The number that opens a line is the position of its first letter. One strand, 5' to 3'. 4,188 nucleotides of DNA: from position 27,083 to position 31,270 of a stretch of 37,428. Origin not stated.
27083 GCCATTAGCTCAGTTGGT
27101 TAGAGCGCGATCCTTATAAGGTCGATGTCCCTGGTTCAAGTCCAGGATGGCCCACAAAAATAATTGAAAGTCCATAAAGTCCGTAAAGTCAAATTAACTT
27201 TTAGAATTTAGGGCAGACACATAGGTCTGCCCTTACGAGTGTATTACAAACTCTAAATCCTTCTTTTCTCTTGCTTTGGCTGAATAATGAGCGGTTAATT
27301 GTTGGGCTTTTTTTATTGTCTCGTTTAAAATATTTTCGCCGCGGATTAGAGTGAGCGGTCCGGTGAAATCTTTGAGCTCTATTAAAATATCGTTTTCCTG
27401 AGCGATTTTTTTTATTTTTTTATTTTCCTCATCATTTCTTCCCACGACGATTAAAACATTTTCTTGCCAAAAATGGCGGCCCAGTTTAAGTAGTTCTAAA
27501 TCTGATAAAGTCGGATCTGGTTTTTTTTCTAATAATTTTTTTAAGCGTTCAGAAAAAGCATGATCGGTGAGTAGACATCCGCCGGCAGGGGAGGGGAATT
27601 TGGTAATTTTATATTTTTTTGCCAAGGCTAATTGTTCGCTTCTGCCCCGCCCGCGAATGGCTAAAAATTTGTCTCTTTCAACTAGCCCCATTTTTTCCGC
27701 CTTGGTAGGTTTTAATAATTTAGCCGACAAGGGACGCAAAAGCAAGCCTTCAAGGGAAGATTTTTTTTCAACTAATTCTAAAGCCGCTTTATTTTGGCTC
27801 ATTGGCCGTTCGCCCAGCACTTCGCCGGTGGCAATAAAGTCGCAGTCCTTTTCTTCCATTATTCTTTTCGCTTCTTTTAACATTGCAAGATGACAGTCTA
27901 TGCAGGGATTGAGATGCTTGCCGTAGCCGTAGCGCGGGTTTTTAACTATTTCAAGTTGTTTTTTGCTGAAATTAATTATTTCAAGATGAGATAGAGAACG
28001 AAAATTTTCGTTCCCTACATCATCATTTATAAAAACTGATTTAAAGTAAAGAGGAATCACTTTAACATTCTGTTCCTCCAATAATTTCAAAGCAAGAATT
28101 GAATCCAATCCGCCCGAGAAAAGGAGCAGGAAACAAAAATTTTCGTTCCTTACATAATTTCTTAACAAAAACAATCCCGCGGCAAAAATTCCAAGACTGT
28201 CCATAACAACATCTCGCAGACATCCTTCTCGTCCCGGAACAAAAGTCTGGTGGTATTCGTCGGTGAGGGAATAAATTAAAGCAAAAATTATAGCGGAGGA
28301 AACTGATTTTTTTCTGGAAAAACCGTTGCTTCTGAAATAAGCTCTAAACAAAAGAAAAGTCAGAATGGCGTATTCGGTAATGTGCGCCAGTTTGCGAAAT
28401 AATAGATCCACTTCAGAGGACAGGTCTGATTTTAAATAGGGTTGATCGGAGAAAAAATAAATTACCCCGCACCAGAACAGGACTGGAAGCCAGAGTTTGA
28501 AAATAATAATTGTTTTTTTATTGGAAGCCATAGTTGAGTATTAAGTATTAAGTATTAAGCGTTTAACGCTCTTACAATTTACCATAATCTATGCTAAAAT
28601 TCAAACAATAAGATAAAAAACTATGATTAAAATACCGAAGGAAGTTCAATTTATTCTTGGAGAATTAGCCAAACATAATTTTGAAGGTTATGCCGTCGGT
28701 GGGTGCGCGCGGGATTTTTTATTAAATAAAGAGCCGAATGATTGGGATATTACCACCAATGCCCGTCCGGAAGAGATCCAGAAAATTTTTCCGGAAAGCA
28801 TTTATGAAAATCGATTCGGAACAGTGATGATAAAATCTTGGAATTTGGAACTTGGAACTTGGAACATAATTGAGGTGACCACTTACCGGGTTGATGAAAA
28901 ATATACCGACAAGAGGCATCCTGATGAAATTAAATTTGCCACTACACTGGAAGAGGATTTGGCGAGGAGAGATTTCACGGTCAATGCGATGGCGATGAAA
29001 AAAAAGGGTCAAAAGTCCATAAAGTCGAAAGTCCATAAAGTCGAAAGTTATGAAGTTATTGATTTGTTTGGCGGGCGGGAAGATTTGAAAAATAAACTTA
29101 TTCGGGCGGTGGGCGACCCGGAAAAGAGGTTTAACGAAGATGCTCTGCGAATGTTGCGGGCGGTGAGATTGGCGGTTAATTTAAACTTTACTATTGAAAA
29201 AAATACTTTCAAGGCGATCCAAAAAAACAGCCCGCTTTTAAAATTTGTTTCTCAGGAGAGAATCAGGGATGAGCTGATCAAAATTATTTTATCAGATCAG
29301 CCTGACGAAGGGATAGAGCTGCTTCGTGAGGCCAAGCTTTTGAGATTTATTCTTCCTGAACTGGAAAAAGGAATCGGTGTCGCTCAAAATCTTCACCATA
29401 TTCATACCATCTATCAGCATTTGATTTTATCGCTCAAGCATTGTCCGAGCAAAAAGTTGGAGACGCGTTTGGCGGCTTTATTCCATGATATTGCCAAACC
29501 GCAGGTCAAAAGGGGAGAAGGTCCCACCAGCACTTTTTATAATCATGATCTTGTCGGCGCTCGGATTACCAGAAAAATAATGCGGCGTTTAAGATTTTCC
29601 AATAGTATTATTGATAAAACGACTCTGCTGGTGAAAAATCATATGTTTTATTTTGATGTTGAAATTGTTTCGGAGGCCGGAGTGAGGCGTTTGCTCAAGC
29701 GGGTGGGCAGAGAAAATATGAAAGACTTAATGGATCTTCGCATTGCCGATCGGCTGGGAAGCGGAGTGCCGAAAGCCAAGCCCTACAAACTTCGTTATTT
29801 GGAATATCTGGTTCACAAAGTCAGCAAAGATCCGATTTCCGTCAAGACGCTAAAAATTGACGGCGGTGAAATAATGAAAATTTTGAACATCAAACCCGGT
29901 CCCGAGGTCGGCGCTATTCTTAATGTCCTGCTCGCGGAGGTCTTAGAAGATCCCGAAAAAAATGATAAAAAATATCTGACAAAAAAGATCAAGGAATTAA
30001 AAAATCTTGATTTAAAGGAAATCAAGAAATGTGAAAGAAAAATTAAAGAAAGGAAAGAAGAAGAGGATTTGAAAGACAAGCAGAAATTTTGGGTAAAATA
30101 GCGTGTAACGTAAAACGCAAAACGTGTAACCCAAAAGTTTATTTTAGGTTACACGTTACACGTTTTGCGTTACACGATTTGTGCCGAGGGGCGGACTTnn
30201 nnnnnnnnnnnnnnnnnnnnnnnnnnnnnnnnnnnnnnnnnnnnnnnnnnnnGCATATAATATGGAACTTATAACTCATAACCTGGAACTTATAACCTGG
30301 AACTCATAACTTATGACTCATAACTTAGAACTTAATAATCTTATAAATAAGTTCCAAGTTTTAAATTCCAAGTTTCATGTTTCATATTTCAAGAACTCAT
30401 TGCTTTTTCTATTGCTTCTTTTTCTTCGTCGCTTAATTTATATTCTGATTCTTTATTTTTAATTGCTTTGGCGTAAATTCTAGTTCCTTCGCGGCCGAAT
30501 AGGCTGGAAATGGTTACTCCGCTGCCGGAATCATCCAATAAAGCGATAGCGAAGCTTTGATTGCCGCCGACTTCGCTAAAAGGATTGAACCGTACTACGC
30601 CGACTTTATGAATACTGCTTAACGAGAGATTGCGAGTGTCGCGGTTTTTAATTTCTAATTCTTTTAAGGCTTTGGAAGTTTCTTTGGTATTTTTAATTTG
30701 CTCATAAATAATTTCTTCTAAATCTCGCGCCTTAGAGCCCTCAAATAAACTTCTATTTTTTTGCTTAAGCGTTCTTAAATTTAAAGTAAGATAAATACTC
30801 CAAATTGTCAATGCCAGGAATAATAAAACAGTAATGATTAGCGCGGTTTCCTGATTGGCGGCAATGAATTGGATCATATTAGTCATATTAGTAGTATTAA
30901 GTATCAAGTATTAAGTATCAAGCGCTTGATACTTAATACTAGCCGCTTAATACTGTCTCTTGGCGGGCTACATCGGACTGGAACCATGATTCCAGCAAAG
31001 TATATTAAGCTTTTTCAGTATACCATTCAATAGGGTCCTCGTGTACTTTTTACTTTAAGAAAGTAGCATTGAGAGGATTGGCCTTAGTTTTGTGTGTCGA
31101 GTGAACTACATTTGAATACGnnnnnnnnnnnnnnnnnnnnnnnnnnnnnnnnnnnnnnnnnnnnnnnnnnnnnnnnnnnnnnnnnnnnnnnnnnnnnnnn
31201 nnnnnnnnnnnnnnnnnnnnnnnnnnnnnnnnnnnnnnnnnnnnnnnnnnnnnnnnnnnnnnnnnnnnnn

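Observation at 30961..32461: Two-gene cassette next to tRNA-Ser: DUF5343-like protein plus Swt1-type HEPN RNase, a candidate uncharacterised defence or toxin module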

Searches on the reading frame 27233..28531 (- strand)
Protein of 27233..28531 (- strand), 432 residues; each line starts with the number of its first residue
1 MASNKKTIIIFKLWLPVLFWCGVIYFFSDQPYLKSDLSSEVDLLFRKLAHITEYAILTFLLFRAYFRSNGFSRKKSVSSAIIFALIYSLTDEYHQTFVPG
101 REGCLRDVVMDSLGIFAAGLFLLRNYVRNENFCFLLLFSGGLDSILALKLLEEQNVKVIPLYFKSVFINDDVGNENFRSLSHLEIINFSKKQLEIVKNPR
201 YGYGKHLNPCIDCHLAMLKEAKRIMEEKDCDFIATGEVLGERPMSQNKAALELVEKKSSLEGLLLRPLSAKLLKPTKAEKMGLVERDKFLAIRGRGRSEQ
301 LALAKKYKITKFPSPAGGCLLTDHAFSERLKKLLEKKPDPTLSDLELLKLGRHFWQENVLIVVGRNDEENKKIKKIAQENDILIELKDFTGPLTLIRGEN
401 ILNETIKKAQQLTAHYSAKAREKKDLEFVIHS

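Call 37: search_protein_families(library=pfam, proteins=[window:27233-28531:-], max_evalue=0.001)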
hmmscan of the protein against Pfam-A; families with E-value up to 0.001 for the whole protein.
window:27233-28531:- (432 aa): 5 families
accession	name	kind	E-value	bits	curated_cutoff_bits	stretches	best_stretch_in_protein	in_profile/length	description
PF04892.17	VanZ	-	4.8e-15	56.7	30.1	1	14-120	2-120/126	VanZ like family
PF18297.6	NFACT-R_2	-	5.6e-14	52.6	26.9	1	351-427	1-76/104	NFACT protein RNA binding domain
PF02568.20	ThiI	-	1.4e-05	25.2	20.5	1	135-268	7-144/197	Thiamine biosynthesis protein (ThiI)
PF05670.18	NFACT-R_1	-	0.00025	22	29.8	1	356-423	8-79/112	NFACT protein RNA binding domain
PF03054.22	tRNA_Me_trans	-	0.00038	20.6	20.6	0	137-249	6-138/202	tRNA methyl transferase HUP domain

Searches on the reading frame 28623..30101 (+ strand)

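Call 37: search_protein_families(library=pfam, proteins=[window:28623-30101:+], max_evalue=0.001)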
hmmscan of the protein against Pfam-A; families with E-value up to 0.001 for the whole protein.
window:28623-30101:+ (492 aa): 4 families
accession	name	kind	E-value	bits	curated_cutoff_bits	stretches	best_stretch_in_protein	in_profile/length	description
PF01743.26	PolyA_pol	-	1.5e-34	119.5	23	1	23-161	2-126/126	Poly A polymerase head domain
PF12627.12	PolyA_pol_RNAbd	-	4.9e-23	81.1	22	1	188-248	1-61/64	Probable RNA and SrmB- binding site of polymerase A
PF01966.28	HD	-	1.3e-08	35.5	22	1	265-378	20-113/116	HD domain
PF13735.12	tRNA_NucTran2_2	-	3.2e-08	34.1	27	1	317-454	25-147/149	tRNA nucleotidyltransferase domain 2 putative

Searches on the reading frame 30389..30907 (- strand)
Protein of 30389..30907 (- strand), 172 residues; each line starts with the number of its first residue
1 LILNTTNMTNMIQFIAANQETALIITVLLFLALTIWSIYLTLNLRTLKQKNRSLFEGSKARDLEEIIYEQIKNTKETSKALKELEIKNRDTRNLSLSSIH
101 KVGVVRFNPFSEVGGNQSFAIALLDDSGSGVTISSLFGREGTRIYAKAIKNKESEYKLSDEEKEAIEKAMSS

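Call 37: search_protein_families(library=pfam, proteins=[window:30389-30907:-], max_evalue=0.001)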
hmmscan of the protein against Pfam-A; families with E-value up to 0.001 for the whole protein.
window:30389-30907:- (172 aa): 1 family
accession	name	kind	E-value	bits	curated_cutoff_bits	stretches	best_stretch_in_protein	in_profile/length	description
PF14584.11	DUF4446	-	1.7e-42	145.4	27.4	1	23-170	3-150/150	Protein of unknown function (DUF4446)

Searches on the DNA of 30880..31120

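Call 96: search_rna_families(source=window, start=30880, end=31120, threshold=evalue, max_evalue=10, show_alignments=3)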
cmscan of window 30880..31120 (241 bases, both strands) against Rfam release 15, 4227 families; matches with E-value up to 10: 10.
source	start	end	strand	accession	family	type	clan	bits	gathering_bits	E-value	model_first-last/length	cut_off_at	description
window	30892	30955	-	RF04056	mir-982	Gene; miRNA;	-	25.3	70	0.014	1-89/89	no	mir-982 microRNA precursor family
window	30890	30944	+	RF03495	mir-968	Gene; miRNA;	-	19.9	88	0.24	1-79/79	no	mir-968 microRNA precursor family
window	30893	30972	+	RF00637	mir-276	Gene; miRNA;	-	19.4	62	0.019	1-90/90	no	mir-276 microRNA precursor family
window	30994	31066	+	RF02971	emrB-Lactobacillus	Gene; sRNA;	-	17.5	60.8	3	1-66/66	no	emrB-Lactobacillus RNA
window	30911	30938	+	RF00837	mir-251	Gene; miRNA;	CL00135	16.5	45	0.81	1-61/61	no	microRNA mir-251 microRNA precursor family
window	30903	30944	+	RF01943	mir-999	Gene; miRNA;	-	14.8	58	1.6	1-84/84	no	mir-999 microRNA precursor family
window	31000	31115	+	RF03927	MIR538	Gene; miRNA;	-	14.5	100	2.2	1-160/160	no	MIR538 microRNA precursor family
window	30880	30955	-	RF02785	snoRNA2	Gene; snRNA; snoRNA; CD-box;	-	13.5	108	4.6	1-69/83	3'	Trypanosomatid small nucleolar RNA 2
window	30894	30952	+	RF04246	MIR169_8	Gene; miRNA;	CL00098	13.4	107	8.5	1-137/137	no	MIR169_8 microRNA precursor family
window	31068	31098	-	RF02248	Six3os1_3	Gene; lncRNA;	-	11.5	40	0.91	44-75/75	no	Six3os1 conserved region 3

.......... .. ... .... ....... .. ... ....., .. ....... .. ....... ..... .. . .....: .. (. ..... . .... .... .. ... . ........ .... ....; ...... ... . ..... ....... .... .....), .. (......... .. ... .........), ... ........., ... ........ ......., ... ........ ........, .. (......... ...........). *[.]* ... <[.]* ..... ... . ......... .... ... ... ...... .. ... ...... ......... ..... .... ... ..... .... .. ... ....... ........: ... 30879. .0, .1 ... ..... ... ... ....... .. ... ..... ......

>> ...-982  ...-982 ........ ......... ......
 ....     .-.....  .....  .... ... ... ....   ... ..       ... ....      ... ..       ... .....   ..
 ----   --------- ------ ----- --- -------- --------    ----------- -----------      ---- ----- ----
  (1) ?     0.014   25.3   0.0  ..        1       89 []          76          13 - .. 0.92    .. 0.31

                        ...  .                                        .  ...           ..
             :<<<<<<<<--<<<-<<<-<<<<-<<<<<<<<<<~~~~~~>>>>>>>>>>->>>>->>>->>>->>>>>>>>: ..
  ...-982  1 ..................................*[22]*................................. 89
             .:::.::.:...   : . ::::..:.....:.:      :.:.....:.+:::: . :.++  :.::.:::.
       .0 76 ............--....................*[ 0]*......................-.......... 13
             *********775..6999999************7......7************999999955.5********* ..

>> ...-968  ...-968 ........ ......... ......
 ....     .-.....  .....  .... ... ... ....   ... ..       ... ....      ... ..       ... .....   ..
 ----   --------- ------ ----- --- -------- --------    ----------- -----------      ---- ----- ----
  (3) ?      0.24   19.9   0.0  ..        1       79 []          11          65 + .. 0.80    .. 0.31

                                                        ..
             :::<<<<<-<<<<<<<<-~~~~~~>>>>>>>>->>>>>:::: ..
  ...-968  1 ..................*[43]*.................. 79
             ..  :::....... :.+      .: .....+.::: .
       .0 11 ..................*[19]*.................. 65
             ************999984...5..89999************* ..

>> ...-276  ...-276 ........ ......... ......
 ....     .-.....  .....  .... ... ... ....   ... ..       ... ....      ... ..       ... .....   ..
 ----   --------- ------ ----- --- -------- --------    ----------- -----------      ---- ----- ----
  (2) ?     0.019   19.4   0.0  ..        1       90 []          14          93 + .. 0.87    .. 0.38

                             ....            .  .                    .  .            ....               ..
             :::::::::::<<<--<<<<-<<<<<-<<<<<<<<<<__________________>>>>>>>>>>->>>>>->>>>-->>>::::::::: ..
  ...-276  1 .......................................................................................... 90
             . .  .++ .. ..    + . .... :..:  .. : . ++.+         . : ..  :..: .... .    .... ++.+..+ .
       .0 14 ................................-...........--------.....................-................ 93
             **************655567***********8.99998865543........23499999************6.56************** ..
